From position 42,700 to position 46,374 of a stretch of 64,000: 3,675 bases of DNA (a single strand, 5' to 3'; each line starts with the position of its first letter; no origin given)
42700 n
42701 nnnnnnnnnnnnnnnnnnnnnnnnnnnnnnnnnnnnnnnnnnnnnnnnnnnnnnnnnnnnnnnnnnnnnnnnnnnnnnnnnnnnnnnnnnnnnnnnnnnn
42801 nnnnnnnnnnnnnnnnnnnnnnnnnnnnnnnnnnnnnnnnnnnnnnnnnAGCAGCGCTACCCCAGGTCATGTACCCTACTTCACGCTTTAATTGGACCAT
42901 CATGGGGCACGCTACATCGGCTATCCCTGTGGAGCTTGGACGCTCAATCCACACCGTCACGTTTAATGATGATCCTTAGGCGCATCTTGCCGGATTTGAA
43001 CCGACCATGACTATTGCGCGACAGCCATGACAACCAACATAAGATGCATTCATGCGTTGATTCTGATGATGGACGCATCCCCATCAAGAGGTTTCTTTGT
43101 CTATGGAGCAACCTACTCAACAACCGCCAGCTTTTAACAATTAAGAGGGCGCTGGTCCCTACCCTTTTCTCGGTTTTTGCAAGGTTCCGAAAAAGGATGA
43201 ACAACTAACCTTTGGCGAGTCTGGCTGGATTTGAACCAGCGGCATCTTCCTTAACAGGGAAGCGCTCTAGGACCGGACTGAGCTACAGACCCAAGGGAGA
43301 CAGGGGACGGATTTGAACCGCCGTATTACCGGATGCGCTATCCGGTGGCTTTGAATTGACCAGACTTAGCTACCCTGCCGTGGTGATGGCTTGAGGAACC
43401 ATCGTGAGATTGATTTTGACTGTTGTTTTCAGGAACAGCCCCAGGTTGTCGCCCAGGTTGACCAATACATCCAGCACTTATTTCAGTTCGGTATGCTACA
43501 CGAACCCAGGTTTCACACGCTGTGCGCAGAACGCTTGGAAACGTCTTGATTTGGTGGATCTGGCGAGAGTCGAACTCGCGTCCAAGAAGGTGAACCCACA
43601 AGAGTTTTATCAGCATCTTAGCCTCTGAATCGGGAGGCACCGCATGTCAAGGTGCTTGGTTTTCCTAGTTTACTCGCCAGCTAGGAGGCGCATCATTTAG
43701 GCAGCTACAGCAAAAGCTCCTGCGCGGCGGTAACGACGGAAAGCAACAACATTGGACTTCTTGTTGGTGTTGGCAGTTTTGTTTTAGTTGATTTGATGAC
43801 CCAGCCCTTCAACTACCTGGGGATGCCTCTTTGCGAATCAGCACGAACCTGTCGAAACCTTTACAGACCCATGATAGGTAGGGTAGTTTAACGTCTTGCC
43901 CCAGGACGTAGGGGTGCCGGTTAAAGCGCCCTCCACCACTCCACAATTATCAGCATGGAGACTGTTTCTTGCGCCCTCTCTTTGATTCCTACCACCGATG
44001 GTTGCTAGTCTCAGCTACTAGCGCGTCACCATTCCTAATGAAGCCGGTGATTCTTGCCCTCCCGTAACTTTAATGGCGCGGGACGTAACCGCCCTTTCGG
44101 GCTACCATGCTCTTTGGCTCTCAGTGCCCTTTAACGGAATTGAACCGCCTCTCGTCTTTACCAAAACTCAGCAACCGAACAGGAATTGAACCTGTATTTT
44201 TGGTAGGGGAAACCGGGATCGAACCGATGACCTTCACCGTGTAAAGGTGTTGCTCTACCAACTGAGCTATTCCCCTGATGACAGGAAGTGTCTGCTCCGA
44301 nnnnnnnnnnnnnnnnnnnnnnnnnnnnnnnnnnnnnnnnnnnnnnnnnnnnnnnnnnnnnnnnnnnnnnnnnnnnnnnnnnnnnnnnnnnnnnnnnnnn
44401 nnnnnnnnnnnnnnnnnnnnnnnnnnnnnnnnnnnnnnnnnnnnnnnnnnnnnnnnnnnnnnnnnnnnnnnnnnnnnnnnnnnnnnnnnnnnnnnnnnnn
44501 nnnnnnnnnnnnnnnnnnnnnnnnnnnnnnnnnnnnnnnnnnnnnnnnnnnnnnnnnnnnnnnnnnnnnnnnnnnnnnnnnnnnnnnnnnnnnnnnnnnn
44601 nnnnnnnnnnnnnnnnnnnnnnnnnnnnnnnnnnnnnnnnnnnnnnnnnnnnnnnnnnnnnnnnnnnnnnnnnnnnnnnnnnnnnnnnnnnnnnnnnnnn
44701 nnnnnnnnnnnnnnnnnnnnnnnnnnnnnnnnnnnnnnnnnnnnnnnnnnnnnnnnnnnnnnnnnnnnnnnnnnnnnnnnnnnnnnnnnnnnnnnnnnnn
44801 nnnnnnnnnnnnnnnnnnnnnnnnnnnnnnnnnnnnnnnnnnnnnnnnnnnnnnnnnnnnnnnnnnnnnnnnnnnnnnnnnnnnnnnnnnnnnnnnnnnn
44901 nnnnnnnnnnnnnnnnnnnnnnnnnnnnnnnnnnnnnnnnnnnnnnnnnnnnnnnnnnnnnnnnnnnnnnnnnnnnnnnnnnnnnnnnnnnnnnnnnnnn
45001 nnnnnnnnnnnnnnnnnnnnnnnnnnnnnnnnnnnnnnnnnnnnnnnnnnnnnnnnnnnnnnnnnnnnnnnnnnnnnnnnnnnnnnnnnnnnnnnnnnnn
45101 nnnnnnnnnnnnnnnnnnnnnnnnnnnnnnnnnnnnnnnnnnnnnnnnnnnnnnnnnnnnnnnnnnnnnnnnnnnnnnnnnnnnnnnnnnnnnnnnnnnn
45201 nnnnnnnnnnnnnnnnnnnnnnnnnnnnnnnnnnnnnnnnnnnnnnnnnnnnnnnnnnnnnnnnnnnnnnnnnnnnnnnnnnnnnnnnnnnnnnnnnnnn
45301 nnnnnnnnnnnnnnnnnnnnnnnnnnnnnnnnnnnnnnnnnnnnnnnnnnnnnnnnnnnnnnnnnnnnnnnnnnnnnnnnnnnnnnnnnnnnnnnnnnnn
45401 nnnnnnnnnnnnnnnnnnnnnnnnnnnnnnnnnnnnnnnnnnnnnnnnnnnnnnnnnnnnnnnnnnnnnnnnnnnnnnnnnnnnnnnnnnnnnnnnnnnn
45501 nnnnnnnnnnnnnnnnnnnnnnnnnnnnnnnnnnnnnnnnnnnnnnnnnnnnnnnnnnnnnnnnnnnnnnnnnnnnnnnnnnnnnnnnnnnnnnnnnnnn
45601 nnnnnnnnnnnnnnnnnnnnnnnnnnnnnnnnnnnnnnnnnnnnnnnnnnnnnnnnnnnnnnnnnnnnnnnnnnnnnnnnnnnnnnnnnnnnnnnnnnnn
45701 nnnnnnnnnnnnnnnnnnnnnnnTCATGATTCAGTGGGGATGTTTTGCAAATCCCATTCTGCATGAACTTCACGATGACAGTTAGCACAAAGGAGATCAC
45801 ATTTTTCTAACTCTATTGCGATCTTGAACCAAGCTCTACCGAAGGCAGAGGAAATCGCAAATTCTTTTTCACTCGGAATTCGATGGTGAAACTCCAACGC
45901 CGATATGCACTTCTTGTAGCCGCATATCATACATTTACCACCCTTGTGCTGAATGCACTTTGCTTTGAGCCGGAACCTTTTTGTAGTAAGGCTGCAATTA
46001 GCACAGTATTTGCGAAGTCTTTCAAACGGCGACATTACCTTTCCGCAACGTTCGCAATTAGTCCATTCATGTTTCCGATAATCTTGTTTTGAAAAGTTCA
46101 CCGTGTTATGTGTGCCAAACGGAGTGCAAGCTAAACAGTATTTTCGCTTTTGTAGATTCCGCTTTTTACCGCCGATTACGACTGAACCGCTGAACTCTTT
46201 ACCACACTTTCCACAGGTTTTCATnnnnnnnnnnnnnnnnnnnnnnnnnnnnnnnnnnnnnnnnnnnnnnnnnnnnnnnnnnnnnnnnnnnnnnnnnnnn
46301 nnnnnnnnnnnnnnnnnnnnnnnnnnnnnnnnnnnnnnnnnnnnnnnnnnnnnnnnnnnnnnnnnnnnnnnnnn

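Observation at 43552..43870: Phage-encoded tmRNA (ssrA) inside the tRNA island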

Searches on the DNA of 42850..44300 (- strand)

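Call 4: search_dna_similar(query=window:43552-43870:-, collection=phages, mode=distant, max_rows=40)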
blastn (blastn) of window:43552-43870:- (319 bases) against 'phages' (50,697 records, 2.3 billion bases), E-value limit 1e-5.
No match.
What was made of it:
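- Closest known: tmRNAs of subcluster C1 mycobacteriophages. Different: No nucleotide similarity: there was no BLAST hit in 50,697 deposited phage records (call 4).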

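Call 64: search_dna_similar(query=window:43552-43870:-, collection=ecoli_genomes, mode=distant, max_evalue=10, max_rows=3)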
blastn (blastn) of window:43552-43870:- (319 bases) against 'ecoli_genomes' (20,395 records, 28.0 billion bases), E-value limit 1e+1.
Records with a match: 8; places in all: 8; records where one place covers at least 80% of the query: 0.
Genomes with a match: 8 of 5426; with a place that covers at least 80% of the query: 0. Places per genome that has any: lowest 1, median 1, highest 1. On chromosomes: 8 places; on plasmids: 0.
Best place of each record, by identity: 90-95% 7; 80-90% 1.
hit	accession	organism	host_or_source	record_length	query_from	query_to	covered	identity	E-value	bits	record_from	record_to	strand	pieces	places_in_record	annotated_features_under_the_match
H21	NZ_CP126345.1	Escherichia coli strain DX6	water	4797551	282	319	12%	89.5%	2e-3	52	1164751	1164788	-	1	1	none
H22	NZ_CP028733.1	Escherichia coli strain H2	Homo sapiens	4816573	288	319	10%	90.6%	3e-1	46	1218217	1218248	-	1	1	none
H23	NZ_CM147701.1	Escherichia coli strain 25-07338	Homo sapiens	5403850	288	319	10%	90.6%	3e-1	46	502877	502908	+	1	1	none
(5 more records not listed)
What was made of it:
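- Checked: First, the 3' end is similar rather than 'nearly identical' to E. coli: BLAST against 5,426 E. coli genomes found only 32-38-nt matches at 89-91% identity, in 8 genomes, at unannotated sites (call 64).
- Short matches to the 3' end occur at unannotated sites in 8 E. coli genomes (call 64).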

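Call 67: search_rna_families(source=window, start=42850, end=44300, threshold=evalue, max_evalue=5)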
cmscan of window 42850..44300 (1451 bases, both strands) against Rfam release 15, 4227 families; matches with E-value up to 5: 10.
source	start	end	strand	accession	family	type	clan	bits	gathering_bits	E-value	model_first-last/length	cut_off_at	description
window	43552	43870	-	RF00023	tmRNA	Gene;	CL00001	84.5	47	5.5e-33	1-374/374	no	transfer-messenger RNA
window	43216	43292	-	RF00005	tRNA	Gene; tRNA;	CL00001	67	29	4.8e-14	1-71/71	no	tRNA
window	44204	44276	-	RF00005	tRNA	Gene; tRNA;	CL00001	66.2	29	8.1e-14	1-71/71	no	tRNA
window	43298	43379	-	RF00005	tRNA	Gene; tRNA;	CL00001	36.5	29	1.2e-05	1-71/71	no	tRNA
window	42980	43047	+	RF04354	Plastid-ycf2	Cis-reg;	-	24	65.7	0.036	1-75/75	no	Plastid-ycf2 5UTR RNA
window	43697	43895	-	RF04321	tmRNA_permuted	Gene;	-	20.3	47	0.11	1-213/213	no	permuted transfer-messenger RNA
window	43420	43585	-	RF04321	tmRNA_permuted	Gene;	-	20.1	47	0.12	30-108/213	no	permuted transfer-messenger RNA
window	43215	43292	+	RF04354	Plastid-ycf2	Cis-reg;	-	18.8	65.7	0.94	1-75/75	no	Plastid-ycf2 5UTR RNA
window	44203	44276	+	RF04354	Plastid-ycf2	Cis-reg;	-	17.4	65.7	2.2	1-75/75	no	Plastid-ycf2 5UTR RNA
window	42981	43048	-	RF01852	tRNA-Sec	Gene; tRNA;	CL00001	16.8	47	4.1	1-91/91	no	Selenocysteine transfer RNA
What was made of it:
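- On Two-piece (permuted) tmRNA of alpha-/beta-proteobacteria and cyanobacteria: RF04321 (tmRNA_permuted) reaches only 20.3 bits against a threshold of 47 (call 67).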

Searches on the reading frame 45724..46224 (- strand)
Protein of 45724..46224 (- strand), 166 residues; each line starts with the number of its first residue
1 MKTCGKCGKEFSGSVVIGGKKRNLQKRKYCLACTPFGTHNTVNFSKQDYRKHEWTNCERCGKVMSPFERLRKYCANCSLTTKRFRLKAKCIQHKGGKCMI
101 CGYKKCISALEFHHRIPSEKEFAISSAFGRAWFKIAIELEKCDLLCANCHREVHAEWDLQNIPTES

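Call 55: search_protein_families(library=pfam, proteins=[window:45724-46224:-], max_evalue=0.01)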
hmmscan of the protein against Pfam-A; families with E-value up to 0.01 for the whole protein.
window:45724-46224:- (166 aa): 2 families
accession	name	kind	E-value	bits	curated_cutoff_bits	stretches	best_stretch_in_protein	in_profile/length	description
PF18439.7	zf_UBZ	-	0.0033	17.5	25.6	0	57-69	5-17/32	Ubiquitin-Binding Zinc Finger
PF23551.1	Zn_ribbon_20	-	0.0088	16.5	27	0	54-79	2-23/35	Zinc beta-ribbon domain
